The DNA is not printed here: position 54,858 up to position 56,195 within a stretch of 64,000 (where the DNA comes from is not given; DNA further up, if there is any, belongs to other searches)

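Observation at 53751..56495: Class-3 (WCT) intein with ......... endonuclease splitting the P-loop of a DExH helicase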

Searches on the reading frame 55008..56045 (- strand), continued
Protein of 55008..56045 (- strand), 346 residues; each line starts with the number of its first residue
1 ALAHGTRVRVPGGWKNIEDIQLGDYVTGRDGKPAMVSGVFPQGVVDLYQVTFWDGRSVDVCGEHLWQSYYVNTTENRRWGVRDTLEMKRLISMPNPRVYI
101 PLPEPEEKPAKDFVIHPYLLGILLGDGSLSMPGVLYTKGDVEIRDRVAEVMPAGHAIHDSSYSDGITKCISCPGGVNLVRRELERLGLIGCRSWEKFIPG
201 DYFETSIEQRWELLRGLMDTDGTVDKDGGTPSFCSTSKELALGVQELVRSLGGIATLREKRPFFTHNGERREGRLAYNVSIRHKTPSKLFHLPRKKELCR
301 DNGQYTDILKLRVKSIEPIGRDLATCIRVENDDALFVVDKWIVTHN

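Call 57: find_encoding_contigs(protein=P0001, flank=3000, max_places=3)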
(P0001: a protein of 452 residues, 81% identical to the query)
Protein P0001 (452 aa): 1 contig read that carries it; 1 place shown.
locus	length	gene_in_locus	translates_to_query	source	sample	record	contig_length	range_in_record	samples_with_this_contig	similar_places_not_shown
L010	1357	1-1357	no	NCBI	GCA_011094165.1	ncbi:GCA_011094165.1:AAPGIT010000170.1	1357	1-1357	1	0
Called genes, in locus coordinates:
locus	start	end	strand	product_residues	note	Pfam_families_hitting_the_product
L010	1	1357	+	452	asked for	PF05203:Hom_end_hint (weak), PF14528:LAGLIDADG_3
